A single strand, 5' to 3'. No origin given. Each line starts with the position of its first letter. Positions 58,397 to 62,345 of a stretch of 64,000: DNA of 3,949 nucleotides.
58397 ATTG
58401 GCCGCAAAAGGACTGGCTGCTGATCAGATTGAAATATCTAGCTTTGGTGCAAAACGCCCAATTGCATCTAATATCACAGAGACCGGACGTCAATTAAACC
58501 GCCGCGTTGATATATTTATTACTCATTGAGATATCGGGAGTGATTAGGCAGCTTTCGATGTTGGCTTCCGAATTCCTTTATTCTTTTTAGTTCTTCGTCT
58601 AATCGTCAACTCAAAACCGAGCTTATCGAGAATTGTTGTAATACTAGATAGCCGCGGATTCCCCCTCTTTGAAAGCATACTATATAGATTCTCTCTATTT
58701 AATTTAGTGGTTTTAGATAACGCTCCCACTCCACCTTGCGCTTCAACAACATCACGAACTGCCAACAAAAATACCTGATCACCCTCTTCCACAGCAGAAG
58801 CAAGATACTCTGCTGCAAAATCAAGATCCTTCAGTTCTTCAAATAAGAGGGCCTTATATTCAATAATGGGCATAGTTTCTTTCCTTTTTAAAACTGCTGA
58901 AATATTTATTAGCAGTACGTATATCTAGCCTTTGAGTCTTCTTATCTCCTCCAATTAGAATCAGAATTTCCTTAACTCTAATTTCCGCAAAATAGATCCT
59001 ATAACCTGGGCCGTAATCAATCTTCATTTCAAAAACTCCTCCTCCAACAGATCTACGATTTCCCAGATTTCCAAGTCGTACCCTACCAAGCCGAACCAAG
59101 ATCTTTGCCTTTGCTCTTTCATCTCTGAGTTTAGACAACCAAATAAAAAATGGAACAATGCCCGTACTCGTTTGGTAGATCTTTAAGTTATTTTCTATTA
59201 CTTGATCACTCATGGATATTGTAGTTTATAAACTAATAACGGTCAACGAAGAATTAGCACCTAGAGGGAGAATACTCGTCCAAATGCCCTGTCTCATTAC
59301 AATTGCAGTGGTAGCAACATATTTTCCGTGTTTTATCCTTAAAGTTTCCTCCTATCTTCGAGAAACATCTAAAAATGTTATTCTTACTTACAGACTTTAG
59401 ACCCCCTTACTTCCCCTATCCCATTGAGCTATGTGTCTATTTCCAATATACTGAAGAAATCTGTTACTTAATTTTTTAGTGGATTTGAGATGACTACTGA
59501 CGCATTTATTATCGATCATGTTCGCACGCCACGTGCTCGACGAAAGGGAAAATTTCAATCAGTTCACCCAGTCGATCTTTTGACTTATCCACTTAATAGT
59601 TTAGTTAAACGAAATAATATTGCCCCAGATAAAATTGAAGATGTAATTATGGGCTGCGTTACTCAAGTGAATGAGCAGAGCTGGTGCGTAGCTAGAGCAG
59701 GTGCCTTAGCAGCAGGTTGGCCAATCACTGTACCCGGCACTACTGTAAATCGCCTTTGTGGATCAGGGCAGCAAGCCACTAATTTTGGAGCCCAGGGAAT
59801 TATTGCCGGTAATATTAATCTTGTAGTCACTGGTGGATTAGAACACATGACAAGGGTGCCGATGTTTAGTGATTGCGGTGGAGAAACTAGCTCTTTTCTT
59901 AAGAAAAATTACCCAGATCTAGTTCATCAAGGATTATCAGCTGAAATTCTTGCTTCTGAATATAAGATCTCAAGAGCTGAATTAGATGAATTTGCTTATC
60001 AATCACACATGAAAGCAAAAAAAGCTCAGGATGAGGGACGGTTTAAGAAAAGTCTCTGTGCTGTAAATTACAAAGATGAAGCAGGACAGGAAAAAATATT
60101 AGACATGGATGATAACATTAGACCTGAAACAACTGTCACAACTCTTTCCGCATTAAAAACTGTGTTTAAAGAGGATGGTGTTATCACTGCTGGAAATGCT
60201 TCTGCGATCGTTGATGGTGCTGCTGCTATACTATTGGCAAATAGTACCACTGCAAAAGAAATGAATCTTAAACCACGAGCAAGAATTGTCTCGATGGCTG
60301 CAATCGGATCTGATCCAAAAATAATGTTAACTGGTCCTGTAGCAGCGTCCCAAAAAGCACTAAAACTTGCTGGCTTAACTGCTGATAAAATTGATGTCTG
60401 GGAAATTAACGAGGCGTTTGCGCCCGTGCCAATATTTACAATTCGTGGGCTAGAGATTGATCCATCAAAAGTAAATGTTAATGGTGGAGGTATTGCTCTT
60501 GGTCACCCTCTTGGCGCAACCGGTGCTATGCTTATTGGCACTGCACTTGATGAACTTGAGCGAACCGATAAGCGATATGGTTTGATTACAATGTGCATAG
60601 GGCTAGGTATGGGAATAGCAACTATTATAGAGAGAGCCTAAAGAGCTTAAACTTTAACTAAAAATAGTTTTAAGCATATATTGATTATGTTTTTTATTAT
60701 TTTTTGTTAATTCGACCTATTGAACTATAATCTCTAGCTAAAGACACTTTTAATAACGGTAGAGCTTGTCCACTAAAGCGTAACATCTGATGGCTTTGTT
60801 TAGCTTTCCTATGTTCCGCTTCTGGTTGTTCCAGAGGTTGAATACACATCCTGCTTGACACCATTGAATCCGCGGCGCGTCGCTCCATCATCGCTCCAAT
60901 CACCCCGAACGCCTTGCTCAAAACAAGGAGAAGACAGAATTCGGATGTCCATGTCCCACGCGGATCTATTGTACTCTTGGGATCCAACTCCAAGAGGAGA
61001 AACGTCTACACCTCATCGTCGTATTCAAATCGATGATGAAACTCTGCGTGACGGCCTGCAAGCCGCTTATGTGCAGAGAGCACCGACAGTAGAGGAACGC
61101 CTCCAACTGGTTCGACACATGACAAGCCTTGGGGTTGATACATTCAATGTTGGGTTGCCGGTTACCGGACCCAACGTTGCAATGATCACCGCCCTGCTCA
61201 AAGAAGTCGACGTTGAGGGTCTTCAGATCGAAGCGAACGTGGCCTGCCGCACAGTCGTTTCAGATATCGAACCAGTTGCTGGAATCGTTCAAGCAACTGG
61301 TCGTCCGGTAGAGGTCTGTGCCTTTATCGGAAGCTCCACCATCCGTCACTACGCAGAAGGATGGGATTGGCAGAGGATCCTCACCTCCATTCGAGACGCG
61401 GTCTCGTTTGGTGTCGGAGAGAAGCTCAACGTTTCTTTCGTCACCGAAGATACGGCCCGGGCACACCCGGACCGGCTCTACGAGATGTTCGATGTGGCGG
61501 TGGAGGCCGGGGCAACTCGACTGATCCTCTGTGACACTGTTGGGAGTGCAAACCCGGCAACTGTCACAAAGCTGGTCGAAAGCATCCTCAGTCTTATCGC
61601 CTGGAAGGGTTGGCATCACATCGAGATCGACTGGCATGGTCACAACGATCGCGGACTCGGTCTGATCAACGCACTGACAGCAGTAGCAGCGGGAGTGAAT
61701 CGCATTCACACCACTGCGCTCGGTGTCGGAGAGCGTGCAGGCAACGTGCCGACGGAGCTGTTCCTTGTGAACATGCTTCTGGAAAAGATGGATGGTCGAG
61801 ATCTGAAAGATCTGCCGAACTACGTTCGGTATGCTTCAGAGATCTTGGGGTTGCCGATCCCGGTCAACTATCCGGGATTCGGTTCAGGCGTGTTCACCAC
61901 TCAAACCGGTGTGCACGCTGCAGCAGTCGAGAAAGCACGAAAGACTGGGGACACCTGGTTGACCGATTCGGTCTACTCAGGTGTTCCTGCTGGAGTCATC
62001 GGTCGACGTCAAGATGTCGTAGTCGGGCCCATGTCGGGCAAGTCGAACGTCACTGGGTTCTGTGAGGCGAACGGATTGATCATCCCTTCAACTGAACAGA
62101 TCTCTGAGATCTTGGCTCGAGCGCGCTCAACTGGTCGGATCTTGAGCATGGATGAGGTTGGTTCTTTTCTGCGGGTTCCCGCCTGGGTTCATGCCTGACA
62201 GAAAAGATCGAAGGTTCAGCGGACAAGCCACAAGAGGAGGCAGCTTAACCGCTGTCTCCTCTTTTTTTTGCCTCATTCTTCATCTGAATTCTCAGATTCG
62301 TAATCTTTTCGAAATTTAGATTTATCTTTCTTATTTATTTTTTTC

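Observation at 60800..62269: Sharp GC-rich single-gene island encoding a short LeuA/NifV/CimA-family synthase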

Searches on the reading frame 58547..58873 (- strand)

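Call 40: search_protein_families(library=pfam, proteins=[window:58547-58873:-])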
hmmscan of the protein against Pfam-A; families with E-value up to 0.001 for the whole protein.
window:58547-58873:- (109 aa): 1 family
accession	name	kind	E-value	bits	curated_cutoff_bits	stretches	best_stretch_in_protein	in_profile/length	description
PF21716.3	dnstrm_HI1420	-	1.4e-11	44.6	27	1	12-91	9-88/90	Probable addiction module antidote protein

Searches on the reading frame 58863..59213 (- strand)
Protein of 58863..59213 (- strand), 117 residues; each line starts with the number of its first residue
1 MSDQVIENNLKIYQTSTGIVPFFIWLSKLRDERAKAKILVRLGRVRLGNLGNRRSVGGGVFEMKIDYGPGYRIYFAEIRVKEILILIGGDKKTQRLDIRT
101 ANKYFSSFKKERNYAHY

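Call 40: search_protein_families(library=pfam, proteins=[window:58863-59213:-])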
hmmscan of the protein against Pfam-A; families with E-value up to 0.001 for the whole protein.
window:58863-59213:- (117 aa): 1 family
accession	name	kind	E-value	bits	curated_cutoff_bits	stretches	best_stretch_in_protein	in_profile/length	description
PF05973.20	Gp49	-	0.0001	22.7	23.9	1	26-98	3-79/90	Phage derived protein Gp49-like (DUF891)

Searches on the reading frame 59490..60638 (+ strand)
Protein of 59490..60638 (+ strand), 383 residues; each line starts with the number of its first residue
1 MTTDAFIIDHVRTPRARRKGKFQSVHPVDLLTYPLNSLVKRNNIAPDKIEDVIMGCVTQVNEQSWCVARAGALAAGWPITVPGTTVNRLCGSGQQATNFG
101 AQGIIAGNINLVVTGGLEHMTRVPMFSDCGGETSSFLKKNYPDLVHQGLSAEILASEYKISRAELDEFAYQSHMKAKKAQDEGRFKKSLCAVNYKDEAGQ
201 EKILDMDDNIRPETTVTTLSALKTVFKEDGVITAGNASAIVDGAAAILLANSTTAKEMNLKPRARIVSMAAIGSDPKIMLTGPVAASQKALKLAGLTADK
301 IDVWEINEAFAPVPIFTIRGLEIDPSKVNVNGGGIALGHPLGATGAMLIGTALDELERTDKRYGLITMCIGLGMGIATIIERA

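Call 7: search_protein_families(library=pfam, proteins=[window:59490-60638:+])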
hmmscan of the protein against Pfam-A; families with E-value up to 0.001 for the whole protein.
window:59490-60638:+ (383 aa): 3 families
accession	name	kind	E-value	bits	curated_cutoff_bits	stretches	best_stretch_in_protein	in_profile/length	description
PF00108.29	Thiolase_N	-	1.8e-65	221.3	26.4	1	6-251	2-258/260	Thiolase, N-terminal domain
PF02803.24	Thiolase_C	-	8.5e-45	151.8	27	1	260-382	1-123/123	Thiolase, C-terminal domain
PF22691.2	Thiolase_C_1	-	1.7e-06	28.3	28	1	268-321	5-58/144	Thiolase C-terminal domain-like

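Call 8: search_protein_families(library=ncbifam, proteins=[window:59490-60638:+])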
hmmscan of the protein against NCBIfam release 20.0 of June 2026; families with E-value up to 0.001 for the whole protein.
window:59490-60638:+ (383 aa): 39 families (the best 25 are shown)
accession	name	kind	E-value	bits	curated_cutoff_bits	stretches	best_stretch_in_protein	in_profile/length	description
NF006090.0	PRK08242.1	equivalog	6.7e-134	447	514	2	231-382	250-401/402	acetyl-CoA C-acetyltransferase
TIGR01930.1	AcCoA-C-Actrans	subfamily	3.4e-130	434.4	240.55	1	7-381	1-385/385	acetyl-CoA C-acyltransferase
NF005077.0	PRK06504.1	subfamily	9.1e-121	403.7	590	1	3-382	2-389/390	acetyl-CoA C-acetyltransferase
NF005865.0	PRK07801.1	equivalog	3.1e-116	388.7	591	1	3-382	2-381/382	acetyl-CoA C-acetyltransferase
NF006510.0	PRK08947.1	equivalog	3.4e-114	381.8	519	1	4-382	3-386/387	acetyl-CoA C-acyltransferase FadA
NF006551.0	PRK09050.1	subfamily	5e-110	368.3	605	1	3-382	2-400/401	3-oxoadipyl-CoA thiolase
TIGR02430.1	pcaF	equivalog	4.8e-108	361.7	597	1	4-382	2-399/400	3-oxoadipyl-CoA thiolase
NF005889.0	PRK07850.1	equivalog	6.2e-108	361.3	515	1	4-382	3-386/387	steroid 3-ketoacyl-CoA thiolase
NF005033.0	PRK06445.1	equivalog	6.8e-107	358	511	1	3-382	3-394/395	acetyl-CoA C-acetyltransferase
NF006553.0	PRK09052.1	equivalog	1.8e-105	353.3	567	1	2-382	5-398/399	acetyl-CoA C-acyltransferase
TIGR02445.1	fadA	equivalog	4.4e-105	351.8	591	1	6-382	3-384/385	acetyl-CoA C-acyltransferase FadA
NF006552.0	PRK09051.1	subfamily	5.6e-104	348.5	565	1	2-382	3-394/395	beta-ketothiolase BktB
NF004682.0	PRK06025.1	subfamily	2.8e-103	346.2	568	2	231-382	265-416/417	acetyl-CoA C-acetyltransferase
NF042999.1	bketothiol_BktB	equivalog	1.7e-99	333.7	725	1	1-382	1-393/394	beta-ketothiolase BktB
NF005805.0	PRK07661.1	equivalog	7.6e-98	328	633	1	4-381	3-389/391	acetyl-CoA C-acetyltransferase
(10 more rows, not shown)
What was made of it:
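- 59490..60641 (+): Native upstream neighbour: acetyl-CoA C-acyltransferase (thiolase). It anchors the synteny comparison. Thiolase_N/C domains and TIGR01930 at 434 bits, above the 240-bit cut-off (calls 7, 8).
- Tried and rejected: Rejected on curated cut-offs (call 8).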

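Call 14: find_related_loci(query=window:59490-60638:+, collection=genome_contigs, flank=6000)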
Query window:59490-60638:+ (383 aa) in genome_contigs; peptide patterns used: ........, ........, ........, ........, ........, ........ (x = any residue, [..] = any of these).
600 stretches matched a pattern (row limit reached: there are more); 593 encode a relative of the query (tblastn E <= 1e-3); the best 80 are kept; 80 distinct loci.
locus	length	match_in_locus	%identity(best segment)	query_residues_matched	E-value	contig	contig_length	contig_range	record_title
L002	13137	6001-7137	75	4-382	0e+0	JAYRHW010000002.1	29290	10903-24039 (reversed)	MAG: Bdellovibrionota bacterium isolate SZ_szas25bin.38 k141_11811, whole genome shotgun sequence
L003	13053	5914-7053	71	3-382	0e+0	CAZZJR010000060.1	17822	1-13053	MAG TPA_asm: uncultured Bdellovibrionales bacterium isolate SRP124364_co1_356 genome assembly, contig: NODE_3175_length_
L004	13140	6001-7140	70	3-382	0e+0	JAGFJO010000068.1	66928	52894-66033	MAG: Deltaproteobacteria bacterium isolate mag.25 k127_1041257, whole genome shotgun sequence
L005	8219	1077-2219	70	3-383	0e+0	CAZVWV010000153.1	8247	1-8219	MAG TPA_asm: uncultured Bdellovibrionales bacterium isolate SRP286056_co1_714 genome assembly, contig: NODE_11608_length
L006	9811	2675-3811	69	4-382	0e+0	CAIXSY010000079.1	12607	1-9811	MAG: uncultured delta proteobacterium isolate LJ_bin-2050 genome assembly, contig: bin-2050:079/432, whole genome shotgu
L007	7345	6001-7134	68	5-382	1e-178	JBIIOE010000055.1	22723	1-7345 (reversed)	MAG: Bdellovibrionota bacterium isolate ME2002-09-27pf_3300034103_group1_bin185 Rohwer_bin1191_scaffold_231_c2, whole ge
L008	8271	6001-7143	68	3-382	5e-178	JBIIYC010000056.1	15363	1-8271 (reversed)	MAG: Bdellovibrionota bacterium isolate ME2005-08-16_3300042507_group2_bin71 Rohwer_bin1169_scaffold_2570_c1, whole geno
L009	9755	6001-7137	68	5-382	9e-176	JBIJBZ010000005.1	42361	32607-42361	MAG: Bdellovibrionota bacterium isolate ME2006-08-10D11_3300044971_group2_bin88 Rohwer_bin1171_scaffold_74_c4, whole gen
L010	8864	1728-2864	67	4-382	3e-175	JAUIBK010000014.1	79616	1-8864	MAG: bacterium isolate 6_bin.32 NODE_483_length_79616_cov_1.286656, whole genome shotgun sequence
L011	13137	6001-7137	65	4-382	7e-169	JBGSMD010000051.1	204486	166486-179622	MAG: Bdellovibrionota bacterium isolate JTS-AC222 k141_1089740, whole genome shotgun sequence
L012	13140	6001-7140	64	5-383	8e-169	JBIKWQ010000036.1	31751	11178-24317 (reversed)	MAG: Bdellovibrionota bacterium isolate ME2015-09-13_3300035666_group6_bin39 Rohwer_bin1188_scaffold_928_c1, whole genom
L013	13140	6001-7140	64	3-382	7e-164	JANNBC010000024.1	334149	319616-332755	MAG: bacterium isolate OTE_78_metabat_376 OTE_78_k141_550198, whole genome shotgun sequence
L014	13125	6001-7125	64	4-378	9e-163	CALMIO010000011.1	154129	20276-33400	MAG TPA_asm: uncultured proteobacterium isolate SRR2107179_bin.72_CONCOCT_v1.1_MAG genome assembly, contig: ERZ794932.57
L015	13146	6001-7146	59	1-382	2e-158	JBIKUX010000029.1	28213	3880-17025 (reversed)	MAG: Bdellovibrionota bacterium isolate ME2015-08-16_3300047121_group6_bin78 Rohwer_bin1196_scaffold_916_c1, whole genom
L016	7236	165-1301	61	4-382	3e-152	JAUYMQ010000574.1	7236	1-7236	MAG: Deltaproteobacteria bacterium isolate C24_metabat.bin.90 C24_k141_126172, whole genome shotgun sequence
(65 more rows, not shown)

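Call 57: find_related_loci(query=window:59490-60638:+, collection=metagenome_contigs, flank=6000)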
Query window:59490-60638:+ (383 aa) in metagenome_contigs; peptide patterns used: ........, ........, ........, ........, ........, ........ (x = any residue, [..] = any of these).
600 stretches matched a pattern (row limit reached: there are more); 581 encode a relative of the query (tblastn E <= 1e-3); the best 80 are kept; 80 distinct loci.
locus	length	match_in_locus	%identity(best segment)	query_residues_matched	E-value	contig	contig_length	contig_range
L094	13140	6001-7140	71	4-383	0e+0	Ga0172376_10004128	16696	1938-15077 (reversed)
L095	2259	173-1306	69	5-382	0e+0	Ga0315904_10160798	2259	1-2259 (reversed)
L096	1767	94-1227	70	4-382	0e+0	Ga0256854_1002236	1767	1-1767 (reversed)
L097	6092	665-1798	67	5-382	2e-179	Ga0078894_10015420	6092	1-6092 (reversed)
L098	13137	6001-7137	67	5-382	5e-177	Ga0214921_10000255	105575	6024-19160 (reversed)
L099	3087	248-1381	68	5-382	0e+0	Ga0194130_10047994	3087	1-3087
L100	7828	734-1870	68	5-382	1e-175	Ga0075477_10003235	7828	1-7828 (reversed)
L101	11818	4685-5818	67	5-382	3e-175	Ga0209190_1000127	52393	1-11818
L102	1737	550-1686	57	3-382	3e-151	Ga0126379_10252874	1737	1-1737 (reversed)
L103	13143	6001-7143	56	1-382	9e-136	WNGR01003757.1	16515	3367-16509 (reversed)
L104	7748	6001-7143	56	1-382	8e-136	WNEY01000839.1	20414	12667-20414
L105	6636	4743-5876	57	4-382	2e-135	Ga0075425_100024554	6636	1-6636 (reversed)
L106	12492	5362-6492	56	4-382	2e-134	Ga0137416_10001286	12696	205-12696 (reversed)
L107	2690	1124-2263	54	1-382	2e-139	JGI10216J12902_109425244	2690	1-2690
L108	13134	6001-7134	56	3-382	5e-132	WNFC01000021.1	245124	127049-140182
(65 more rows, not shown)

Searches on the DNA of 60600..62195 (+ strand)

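Call 79: search_rna_families(source=window, start=60600, end=61000, threshold=evalue, max_evalue=10, show_alignments=3)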
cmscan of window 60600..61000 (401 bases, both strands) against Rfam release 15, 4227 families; matches with E-value up to 10: 0.
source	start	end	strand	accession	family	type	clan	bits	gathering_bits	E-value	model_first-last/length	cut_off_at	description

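Call 80: search_rna_families(source=L174, start=7700, end=8050, threshold=evalue, max_evalue=10, show_alignments=3)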
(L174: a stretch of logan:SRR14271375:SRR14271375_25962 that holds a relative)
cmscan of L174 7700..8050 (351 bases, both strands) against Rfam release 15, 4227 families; matches with E-value up to 10: 1.
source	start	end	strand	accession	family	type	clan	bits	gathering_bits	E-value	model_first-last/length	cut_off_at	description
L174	7700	7743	-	RF01880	Xist_exon1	Gene; lncRNA;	-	8.5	50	9.2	1-44/85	3'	X-chromosome inactivation gene exon 1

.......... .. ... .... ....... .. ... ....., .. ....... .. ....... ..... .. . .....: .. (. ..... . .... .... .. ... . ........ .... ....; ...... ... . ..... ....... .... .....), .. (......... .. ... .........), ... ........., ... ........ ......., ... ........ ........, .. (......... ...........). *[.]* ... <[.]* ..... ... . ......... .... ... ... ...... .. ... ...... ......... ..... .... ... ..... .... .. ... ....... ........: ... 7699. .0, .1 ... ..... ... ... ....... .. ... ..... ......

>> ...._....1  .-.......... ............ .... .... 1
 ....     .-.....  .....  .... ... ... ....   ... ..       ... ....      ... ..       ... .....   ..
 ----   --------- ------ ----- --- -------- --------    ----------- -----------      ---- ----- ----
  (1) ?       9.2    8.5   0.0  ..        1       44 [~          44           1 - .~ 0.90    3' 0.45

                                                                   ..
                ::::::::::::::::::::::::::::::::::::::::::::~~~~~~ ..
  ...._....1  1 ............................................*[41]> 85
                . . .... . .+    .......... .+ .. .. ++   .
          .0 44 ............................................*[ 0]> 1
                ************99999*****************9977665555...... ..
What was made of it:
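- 60800..60858 (+): Conserved 5' leader element. It has a sequence block (60800-60828), an 8-bp hairpin (60818-60825 with 60831-60838) and a 15-codon uORF (60811-60858, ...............*). No Rfam match (calls 79, 80).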
